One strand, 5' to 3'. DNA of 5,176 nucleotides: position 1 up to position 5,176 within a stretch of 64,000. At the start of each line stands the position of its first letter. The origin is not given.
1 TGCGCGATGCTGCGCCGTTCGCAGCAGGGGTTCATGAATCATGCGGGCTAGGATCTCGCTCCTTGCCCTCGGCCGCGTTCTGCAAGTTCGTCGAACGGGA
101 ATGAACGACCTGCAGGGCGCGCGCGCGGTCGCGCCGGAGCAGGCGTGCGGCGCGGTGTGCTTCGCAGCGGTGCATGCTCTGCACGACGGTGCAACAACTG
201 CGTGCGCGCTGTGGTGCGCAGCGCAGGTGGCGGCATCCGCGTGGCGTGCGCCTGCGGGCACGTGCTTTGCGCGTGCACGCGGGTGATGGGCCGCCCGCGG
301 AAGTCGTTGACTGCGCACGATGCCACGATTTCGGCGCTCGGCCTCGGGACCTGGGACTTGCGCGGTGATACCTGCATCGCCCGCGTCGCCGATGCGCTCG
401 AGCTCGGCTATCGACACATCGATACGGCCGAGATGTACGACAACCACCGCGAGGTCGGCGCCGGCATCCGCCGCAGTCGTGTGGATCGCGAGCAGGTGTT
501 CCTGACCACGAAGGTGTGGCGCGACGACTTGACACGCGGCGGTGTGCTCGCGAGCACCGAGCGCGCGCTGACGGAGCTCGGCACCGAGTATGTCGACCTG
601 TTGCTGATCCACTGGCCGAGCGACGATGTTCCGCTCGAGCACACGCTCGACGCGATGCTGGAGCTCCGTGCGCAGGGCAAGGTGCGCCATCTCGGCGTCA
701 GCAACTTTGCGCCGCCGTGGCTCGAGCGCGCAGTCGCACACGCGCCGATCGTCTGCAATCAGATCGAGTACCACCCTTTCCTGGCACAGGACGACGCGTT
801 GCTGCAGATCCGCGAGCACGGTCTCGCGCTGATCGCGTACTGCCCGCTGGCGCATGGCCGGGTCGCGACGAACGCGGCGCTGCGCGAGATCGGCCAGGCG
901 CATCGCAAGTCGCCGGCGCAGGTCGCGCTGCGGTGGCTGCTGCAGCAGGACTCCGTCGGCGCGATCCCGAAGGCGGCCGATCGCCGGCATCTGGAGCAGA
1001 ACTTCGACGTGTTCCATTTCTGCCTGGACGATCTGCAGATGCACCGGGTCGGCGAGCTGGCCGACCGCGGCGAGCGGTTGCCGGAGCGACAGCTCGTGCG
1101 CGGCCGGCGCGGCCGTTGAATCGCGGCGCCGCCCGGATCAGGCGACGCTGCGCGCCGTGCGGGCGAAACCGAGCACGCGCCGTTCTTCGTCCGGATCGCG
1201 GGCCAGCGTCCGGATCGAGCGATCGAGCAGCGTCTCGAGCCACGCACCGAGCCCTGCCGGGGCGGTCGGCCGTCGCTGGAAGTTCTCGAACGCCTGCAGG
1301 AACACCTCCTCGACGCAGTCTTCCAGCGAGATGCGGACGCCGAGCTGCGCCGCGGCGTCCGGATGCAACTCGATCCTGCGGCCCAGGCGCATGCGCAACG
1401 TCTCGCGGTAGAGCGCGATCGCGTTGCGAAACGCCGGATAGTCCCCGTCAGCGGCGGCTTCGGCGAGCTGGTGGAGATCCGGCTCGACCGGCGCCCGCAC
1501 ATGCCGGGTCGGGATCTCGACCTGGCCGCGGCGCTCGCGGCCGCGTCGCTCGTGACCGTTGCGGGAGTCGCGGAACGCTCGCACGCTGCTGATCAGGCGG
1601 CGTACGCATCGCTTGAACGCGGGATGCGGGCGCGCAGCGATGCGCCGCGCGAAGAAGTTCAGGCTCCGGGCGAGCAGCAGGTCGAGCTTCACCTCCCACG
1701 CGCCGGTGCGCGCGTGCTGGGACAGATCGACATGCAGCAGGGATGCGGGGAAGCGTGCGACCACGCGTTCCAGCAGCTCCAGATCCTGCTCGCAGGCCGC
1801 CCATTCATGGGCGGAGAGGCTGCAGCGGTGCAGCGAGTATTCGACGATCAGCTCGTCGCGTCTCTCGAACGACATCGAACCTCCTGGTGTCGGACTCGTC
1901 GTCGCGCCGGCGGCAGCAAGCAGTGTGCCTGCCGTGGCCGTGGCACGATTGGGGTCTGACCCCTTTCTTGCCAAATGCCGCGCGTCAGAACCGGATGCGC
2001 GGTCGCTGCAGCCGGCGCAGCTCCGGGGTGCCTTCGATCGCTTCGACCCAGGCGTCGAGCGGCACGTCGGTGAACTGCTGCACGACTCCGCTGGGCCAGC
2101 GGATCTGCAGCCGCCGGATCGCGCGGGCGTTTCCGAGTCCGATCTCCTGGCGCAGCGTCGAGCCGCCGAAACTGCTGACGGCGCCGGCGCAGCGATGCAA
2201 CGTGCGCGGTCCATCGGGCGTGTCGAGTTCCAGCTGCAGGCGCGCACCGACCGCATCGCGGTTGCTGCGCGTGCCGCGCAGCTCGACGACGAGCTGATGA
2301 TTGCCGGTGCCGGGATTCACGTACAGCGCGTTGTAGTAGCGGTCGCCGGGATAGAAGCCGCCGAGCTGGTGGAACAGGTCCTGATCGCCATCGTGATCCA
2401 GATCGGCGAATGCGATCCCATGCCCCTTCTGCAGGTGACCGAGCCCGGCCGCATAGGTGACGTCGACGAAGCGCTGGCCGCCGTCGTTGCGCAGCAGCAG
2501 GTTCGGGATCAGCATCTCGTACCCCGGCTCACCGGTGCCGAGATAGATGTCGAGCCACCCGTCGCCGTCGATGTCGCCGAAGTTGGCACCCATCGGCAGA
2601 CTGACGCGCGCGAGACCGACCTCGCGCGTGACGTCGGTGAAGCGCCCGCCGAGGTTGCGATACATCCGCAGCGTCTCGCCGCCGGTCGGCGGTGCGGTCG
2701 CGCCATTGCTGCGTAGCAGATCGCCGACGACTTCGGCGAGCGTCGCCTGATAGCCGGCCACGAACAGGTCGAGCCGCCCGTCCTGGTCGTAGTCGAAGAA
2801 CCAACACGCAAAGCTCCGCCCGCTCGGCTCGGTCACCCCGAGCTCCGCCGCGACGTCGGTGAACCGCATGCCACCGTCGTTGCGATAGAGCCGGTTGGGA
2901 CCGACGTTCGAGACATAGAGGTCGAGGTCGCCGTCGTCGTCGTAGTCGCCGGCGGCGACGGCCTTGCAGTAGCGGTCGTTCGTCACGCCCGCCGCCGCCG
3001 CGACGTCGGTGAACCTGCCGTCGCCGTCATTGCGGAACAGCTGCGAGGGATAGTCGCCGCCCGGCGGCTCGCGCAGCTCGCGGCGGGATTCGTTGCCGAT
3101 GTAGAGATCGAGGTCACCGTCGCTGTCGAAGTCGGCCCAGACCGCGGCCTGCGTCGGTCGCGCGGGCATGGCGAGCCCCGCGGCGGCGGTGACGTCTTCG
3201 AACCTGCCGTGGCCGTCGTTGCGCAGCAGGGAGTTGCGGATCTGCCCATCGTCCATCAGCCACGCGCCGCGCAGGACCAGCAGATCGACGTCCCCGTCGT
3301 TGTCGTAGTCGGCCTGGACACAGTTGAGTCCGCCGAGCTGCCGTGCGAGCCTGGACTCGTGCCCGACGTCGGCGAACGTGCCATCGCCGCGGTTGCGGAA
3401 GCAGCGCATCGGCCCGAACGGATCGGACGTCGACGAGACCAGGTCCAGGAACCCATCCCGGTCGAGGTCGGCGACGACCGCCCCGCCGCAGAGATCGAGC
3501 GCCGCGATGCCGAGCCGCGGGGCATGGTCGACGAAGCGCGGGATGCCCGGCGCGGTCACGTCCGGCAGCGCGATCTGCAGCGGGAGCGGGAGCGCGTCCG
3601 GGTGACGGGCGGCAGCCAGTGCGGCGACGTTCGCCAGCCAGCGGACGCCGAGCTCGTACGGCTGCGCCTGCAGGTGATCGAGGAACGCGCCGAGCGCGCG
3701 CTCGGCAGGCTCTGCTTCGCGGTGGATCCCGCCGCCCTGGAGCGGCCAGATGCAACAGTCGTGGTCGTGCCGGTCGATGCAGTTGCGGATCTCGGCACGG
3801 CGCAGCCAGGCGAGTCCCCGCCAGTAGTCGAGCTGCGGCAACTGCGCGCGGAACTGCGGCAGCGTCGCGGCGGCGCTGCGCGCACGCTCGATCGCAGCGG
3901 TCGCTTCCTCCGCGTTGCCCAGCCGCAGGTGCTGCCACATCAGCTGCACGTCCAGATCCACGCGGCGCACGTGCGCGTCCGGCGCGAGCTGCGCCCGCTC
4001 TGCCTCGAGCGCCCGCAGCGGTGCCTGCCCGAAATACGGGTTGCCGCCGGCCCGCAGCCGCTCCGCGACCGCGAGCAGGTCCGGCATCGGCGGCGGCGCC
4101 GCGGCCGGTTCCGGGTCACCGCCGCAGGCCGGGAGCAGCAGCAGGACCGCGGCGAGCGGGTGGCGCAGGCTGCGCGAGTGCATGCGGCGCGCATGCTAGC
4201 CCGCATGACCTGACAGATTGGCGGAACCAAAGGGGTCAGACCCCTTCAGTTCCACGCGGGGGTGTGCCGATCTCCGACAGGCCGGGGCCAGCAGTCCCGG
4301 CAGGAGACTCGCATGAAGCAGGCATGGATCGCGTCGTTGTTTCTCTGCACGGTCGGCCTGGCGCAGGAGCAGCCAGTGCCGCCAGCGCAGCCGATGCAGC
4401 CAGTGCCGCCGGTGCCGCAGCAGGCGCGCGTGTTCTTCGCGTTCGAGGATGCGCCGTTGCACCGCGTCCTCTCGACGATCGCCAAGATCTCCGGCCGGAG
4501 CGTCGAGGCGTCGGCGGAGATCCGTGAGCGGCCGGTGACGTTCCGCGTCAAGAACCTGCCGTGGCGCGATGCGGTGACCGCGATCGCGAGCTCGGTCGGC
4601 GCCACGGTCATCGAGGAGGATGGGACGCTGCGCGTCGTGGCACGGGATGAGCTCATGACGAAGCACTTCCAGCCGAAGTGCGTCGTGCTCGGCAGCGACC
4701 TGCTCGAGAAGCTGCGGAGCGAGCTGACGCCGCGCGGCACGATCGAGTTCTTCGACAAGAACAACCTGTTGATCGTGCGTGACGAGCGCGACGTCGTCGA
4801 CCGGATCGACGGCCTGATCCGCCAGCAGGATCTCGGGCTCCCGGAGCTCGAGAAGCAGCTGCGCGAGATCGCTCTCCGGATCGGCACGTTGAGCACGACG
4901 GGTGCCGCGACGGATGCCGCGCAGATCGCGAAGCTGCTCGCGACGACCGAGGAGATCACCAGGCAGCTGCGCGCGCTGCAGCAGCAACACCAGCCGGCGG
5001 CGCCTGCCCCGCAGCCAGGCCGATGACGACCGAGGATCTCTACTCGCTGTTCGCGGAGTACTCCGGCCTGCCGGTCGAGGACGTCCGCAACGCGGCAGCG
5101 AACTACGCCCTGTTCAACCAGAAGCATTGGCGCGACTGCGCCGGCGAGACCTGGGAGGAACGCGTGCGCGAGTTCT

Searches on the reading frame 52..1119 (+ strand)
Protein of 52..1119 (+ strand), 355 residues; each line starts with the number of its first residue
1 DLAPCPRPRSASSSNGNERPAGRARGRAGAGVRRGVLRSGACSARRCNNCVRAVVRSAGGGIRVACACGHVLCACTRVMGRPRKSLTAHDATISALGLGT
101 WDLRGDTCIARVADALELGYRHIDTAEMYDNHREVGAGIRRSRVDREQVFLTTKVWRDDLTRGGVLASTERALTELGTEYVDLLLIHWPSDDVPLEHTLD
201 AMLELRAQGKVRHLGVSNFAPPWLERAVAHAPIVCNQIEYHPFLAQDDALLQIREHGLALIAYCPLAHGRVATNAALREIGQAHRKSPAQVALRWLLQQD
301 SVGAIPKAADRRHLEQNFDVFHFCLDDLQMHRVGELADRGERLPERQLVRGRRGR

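Call 19: search_protein_families(library=pfam, proteins=[window:52-1119:+], max_evalue=0.001)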
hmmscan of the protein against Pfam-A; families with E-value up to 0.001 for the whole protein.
window:52-1119:+ (355 aa): 1 family
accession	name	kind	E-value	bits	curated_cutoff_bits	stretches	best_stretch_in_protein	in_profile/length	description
PF00248.27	Aldo_ket_red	-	2.9e-57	194.4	24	1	96-336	2-289/291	Aldo/keto reductase family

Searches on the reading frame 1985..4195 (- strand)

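Call 19: search_protein_families(library=pfam, proteins=[window:1985-4195:-], max_evalue=0.001)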
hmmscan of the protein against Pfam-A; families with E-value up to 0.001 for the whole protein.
window:1985-4195:- (736 aa): 3 families
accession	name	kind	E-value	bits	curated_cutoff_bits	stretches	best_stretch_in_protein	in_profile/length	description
PF13517.12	FG-GAP_3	-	3.8e-50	168.7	26.9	6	417-479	1-61/61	FG-GAP-like repeat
PF07593.17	UnbV_ASPIC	-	8.8e-11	42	23.4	1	648-714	1-64/68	ASPIC and UnbV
PF01839.29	FG-GAP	-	1.7e-09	37.8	22.1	0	351-368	5-22/37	FG-GAP repeat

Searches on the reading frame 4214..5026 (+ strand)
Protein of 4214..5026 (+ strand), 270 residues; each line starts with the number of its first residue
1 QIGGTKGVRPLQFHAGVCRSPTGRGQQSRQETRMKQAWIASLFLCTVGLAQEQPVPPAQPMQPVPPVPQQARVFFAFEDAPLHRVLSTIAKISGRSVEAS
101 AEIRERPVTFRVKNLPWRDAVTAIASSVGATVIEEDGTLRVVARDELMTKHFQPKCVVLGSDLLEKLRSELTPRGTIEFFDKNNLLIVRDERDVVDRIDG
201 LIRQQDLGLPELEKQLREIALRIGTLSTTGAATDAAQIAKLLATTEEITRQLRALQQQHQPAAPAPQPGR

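Call 19: search_protein_families(library=pfam, proteins=[window:4214-5026:+], max_evalue=0.001)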
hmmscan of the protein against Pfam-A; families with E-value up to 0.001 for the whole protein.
window:4214-5026:+ (270 aa): 1 family
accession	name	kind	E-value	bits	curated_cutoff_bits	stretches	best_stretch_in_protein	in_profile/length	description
PF03958.22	Secretin_N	-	9.4e-08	32.6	28.2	1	109-206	3-64/69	Bacterial type II/III secretion system short domain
